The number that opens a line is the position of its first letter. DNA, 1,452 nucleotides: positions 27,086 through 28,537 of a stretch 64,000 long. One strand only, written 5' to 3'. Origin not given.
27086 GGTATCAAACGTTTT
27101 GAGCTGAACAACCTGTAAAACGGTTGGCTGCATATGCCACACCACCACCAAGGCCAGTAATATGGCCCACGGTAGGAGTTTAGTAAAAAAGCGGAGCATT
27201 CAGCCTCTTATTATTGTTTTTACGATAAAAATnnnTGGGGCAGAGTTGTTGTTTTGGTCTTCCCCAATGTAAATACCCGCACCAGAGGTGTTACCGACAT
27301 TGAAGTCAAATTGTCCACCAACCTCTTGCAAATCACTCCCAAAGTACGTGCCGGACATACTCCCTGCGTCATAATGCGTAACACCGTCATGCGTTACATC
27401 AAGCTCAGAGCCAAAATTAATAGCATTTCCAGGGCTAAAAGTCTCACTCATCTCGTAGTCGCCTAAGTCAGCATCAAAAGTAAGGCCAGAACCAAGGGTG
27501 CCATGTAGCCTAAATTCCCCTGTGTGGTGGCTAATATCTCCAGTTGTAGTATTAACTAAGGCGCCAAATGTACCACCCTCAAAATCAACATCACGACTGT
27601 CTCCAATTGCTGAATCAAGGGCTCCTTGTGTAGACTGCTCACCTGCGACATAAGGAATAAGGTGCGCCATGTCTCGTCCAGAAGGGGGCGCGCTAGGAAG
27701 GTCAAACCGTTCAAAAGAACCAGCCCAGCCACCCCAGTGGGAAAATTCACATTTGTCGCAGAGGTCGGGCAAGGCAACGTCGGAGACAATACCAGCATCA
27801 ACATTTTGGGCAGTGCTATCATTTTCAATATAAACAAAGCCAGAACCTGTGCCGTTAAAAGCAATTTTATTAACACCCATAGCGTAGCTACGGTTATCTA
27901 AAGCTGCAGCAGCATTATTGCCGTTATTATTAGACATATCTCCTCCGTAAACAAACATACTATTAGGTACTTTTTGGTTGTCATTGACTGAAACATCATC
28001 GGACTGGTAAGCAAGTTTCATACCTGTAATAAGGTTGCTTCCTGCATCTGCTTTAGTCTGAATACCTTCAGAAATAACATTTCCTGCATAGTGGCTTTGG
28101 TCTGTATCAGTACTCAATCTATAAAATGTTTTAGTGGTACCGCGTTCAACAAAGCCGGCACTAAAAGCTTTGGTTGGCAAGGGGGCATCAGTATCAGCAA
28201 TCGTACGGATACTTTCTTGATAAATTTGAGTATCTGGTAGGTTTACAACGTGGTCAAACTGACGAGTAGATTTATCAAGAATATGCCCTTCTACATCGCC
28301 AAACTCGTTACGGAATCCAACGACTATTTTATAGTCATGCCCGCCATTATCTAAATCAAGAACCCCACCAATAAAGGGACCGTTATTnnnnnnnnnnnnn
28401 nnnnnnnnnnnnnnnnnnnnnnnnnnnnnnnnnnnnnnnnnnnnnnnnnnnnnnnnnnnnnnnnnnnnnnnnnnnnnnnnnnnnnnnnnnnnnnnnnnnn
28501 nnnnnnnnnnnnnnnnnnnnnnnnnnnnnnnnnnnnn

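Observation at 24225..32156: Five-gene operon pairing a Slam-like outer-membrane translocon and a TbpB/fHbp-type surface lipoprotein with a CHASE2 nucleotidyl cyclase and a stand-alone GAF protein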

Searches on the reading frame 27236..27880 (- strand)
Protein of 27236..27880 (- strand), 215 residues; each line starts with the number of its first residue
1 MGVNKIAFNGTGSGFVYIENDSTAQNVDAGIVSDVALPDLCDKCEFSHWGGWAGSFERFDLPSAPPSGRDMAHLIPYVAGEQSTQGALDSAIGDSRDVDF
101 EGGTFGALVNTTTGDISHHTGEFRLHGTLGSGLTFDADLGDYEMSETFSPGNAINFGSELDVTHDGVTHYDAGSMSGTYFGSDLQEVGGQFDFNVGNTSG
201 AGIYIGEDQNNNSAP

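Call 26: search_solved_structures(query=A1, max_evalue=10, show_alignments=4)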
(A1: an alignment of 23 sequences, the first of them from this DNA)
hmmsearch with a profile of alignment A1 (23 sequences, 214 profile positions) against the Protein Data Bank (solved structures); distinct sequences matched with E-value up to 10: 51.
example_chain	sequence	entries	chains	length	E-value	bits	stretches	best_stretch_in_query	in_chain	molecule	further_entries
5o1r_A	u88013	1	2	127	3.3e-10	43.3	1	97-213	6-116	GNA2132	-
6cuj_A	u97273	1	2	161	4.7e-10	42.8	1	97-213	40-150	Gna2132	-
2lfu_A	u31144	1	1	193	9.6e-10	41.8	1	97-213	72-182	Gna2132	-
4qq1_A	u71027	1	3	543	4e-09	39.8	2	80-199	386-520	Transferrin-binding protein 2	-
5kkx_A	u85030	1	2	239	2.4e-07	33.9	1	76-213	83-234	TbpB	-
4o4x_A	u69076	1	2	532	3.2e-07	33.5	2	75-213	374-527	TbpB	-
4o4u_A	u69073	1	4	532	3.4e-07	33.5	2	75-213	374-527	TbpB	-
9clm_B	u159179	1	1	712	2.2e-06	30.8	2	43-203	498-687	Transferrin Binding Protein B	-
9nhq_B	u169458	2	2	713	2.5e-06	30.6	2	43-203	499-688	Transferrin-binding protein B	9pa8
9yz4_B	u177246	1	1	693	2.5e-06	30.6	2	43-203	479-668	Transferrin-binding protein B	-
9dc4_B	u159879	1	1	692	2.6e-06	30.6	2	43-203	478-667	Transferrin-binding protein B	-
3v8u_A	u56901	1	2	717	2.6e-06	30.6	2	43-203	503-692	Transferrin binding-protein B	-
9clt_B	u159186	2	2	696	2.6e-06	30.6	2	43-203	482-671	Transferrin-binding protein B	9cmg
4o3w_A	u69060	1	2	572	7.9e-06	29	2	29-208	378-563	Transferrin binding protein B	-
3pqu_A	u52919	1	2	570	8.8e-06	28.8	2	29-208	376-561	Transferrin binding protein B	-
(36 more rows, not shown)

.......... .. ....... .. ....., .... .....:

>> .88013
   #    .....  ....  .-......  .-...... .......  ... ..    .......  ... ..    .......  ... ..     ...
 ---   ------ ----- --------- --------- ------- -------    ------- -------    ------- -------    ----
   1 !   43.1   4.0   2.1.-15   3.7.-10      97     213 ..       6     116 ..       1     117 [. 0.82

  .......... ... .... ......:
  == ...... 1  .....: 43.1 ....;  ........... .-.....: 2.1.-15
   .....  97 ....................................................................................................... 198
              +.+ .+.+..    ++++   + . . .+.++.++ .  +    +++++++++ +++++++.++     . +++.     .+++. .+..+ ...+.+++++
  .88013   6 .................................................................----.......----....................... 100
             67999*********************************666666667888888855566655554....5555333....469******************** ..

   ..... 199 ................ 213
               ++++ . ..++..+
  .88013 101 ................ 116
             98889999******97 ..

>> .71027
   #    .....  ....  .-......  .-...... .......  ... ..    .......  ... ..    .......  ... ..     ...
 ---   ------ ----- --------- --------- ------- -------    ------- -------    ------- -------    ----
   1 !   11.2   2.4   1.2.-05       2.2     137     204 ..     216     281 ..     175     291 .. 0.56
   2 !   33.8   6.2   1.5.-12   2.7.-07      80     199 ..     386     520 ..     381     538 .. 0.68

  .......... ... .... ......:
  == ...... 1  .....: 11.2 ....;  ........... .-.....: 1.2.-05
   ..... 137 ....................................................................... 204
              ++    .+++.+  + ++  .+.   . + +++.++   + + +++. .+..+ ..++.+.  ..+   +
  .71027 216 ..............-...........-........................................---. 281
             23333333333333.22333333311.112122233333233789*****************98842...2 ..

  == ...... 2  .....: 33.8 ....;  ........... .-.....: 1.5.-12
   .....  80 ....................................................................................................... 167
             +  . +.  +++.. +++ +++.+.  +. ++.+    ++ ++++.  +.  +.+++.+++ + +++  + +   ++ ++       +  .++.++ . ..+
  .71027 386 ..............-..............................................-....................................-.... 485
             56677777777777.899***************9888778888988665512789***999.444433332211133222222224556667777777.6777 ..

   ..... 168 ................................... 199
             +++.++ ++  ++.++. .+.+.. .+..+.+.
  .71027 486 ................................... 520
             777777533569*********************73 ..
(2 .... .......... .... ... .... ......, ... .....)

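Call 27: search_protein_families(library=pfam, alignment_id=A1, max_evalue=1)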
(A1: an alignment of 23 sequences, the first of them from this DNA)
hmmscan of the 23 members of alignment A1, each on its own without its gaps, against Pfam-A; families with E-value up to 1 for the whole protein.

A. member 1, seq(215 aa): 1 family
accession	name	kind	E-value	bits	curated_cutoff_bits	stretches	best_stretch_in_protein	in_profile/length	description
PF01298.24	TbpB_B_D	-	0.36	11.8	26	1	164-202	86-120/126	C-lobe and N-lobe beta barrels of Tf-binding protein B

B. families by the number of members that match (of 23 scanned): 8 families
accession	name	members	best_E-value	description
PF01298.24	TbpB_B_D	21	1.1e-06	C-lobe and N-lobe beta barrels of Tf-binding protein B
PF08794.16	FHBP_C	10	1.3e-05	Factor H binding protein, C-terminal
PF07519.17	Tannase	1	0.0063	Tannase and feruloyl esterase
PF13491.11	FtsK_4TM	1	0.03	4TM region of DNA translocase FtsK/SpoIIIE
PF13364.12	BetaGal_ABD2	1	0.15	Beta-galactosidase second all-beta domain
PF10836.13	DUF2574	1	0.18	Protein of unknown function (DUF2574)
PF18669.6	Trp_ring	1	0.25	Trimeric autotransporter adhesin Trp ring domain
PF19078.6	Big_12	1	0.5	Bacterial Ig-like domain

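Call 32: predict_structure(alignment_id=A1)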
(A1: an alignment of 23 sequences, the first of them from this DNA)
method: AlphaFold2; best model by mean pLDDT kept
length: 215 residues; sequences in the alignment: 23
mean_pLDDT: 78.9   pTM: 0.74
mean pLDDT of the five models: 78.9, 78.8, 77.7, 77.5, 76.9
residues with pLDDT >= 90: 121; 70-90: 31; 50-70: 24; < 50: 39
segments of 3 or more residues with pLDDT < 50: 1-35
pLDDT, mean of each block of 10 residues (from residue 1): 32 33 40 59 88 60 57 80 94 94 94 89 96 96 92 84 96 95 95 95 96 61
secondary structure, 60 per line:
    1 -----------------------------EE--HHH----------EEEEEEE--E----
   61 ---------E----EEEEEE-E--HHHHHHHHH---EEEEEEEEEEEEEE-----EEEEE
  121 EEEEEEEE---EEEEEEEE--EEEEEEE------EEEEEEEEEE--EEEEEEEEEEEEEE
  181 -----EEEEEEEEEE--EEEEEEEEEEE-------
elements in order: E47-53 E75-80 H85-93 E97-110 E116-128 E132-139 E142-148 E155-164 E167-180 E186-195 E198-208

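Call 39: fold_search(model_id=the predicted structure, library=pdb)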
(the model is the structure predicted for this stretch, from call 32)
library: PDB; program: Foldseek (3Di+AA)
matches with E <= 10: 863; with E <= 0.001: 58
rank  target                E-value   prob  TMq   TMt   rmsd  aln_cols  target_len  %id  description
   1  6cuj_A                1.0e-06  1.00  0.48  0.66   5.6       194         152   17  Crystal structure of the C-terminal domain of neisserial heparin binding antigen (NHBA) (released 2018-09-26)
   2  6cuj_B                1.9e-06  1.00  0.48  0.68   5.2       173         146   18  Crystal structure of the C-terminal domain of neisserial heparin binding antigen (NHBA) (released 2018-09-26)
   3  3hoe_A                3.0e-05  1.00  0.45  0.41   7.2       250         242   11  Crystal Structure of Surface Lipoprotein (released 2009-10-06)
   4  5kkx_A                3.6e-05  1.00  0.52  0.49   5.0       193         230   11  Crystal structure of a TbpB C-lobe mutant from Neisseria meningitidis M982 (released 2017-07-19)
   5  4o3x                  3.6e-05  1.00  0.45  0.41   7.0       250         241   11  Crystal structure of the vaccine antigen Transferrin Binding Protein B (TbpB) mutant Phe-171-Ala from Actinobacillus ple (released 2015-01-14)
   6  3v8u_A                4.6e-05  1.00  0.52  0.23   5.2       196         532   11  The crystal structure of transferrin binding protein B (TbpB) from Neisseria meningitidis serogroup B (released 2012-02-15)
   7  2w81_C                5.7e-05  1.00  0.51  0.46   4.5       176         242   12  Structure of a complex between Neisseria meningitidis factor H binding protein and CCPs 6-7 of human complement factor (released 2009-03-03)
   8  4aye_C                6.0e-05  1.00  0.50  0.45   4.6       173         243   13  Structure of a complex between CCPs 6 and 7 of Human Complement Factor H and Neisseria meningitidis FHbp Variant 1 E28 (released 2012-11-07)
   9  5nqp_A                6.7e-05  1.00  0.52  0.43   4.5       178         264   13  Structure of a fHbp(V1.4):PorA(P1.16) chimera. Fusion at fHbp position 151. (released 2018-02-28)
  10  8glo                  9.2e-05  1.00  0.41  0.35   6.0       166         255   11  Haemophilus parainfluenzae Holo HphA (released 2024-03-27)
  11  4o4u_D                1.1e-04  1.00  0.52  0.24   5.4       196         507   11  Crystal structure of the vaccine antigen Transferrin Binding Protein B (TbpB) mutant Trp-176-Ala from Haemophilus para (released 2015-01-14)
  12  3pqs                  1.2e-04  1.00  0.51  0.24   4.8       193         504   13  The crystal structures of porcine pathogen ApH87_TbpB (released 2011-02-02)
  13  4o49                  1.2e-04  1.00  0.51  0.24   4.9       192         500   13  Crystal structure of the vaccine antigen Transferrin Binding Protein B (TbpB) mutant Tyr-174-Ala from Actinobacillus ple (released 2015-01-14)
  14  4qq1_A                1.2e-04  1.00  0.50  0.22   5.1       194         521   11  Crystal structure of the isotype 1 Transferrin binding protein B (TbpB) from serogroup B Neisseria meningitidis (released 2015-04-01)
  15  4ayd_F                1.3e-04  1.00  0.53  0.47   4.4       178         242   13  Structure of a complex between CCPs 6 and 7 of Human Complement Factor H and Neisseria meningitidis FHbp Variant 1 R10 (released 2012-11-07)
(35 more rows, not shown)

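Call 77: find_homologous_proteins(query=A1, max_evalue=0.000001)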
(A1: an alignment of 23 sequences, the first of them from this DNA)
Query A1 (23 sequences) (215 aa, profile of the alignment): 2 proteins with E <= 0.000001 among 3751 candidates.
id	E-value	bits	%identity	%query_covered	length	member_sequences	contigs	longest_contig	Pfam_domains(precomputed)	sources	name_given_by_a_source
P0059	1.5e-17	82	40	22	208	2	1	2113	-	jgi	jgi:hypothetical protein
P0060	2.6e-15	75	30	31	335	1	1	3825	-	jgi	jgi:hypothetical protein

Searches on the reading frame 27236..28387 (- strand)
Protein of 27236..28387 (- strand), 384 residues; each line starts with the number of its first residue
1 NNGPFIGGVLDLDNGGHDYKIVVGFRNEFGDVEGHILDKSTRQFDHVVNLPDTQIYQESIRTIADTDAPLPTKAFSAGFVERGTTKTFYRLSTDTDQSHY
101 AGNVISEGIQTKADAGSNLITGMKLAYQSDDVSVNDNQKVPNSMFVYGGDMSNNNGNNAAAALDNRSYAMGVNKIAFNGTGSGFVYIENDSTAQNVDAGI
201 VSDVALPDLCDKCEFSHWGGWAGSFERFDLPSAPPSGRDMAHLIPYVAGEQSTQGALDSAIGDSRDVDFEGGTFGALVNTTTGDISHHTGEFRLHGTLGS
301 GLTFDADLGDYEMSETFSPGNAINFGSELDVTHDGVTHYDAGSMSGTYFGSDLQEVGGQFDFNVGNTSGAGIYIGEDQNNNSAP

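Call 12: find_homologous_proteins(query=window:27236-28387:-, max_evalue=0.01)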
Query seq(384 aa): 3414 candidates shared short words with the query, none scored E <= 0.01.

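Call 20: search_protein_representatives(protein=window:27236-28387:-)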
Query: 384 residues. Proteins with E-value up to 0.001 (for the whole library): 25; up to 1e-10: 10; up to 1e-30: 2. The best 25 are listed.
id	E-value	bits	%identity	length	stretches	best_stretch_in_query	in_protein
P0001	9.2e-255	861.2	100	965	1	1-384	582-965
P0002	3.4e-50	187.8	39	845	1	4-379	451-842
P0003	4.4e-24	101.9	38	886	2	193-376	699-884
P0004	2.2e-22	96.3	34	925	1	197-376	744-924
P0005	1.2e-17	80.7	32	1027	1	112-375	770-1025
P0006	3.5e-17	79.1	34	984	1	167-376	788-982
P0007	6.1e-16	75.1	32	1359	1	189-377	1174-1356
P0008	3.1e-12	62.9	33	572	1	153-376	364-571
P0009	5.9e-11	58.7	28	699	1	160-376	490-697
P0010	7.8e-11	58.3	31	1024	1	192-376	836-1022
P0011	1.7e-10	57.1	39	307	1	189-375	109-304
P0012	2.5e-10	56.6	32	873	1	155-376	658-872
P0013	4.4e-10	55.8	28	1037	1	177-371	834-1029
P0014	1.9e-09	53.7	35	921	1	201-375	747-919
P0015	7.0e-09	51.8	31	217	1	164-378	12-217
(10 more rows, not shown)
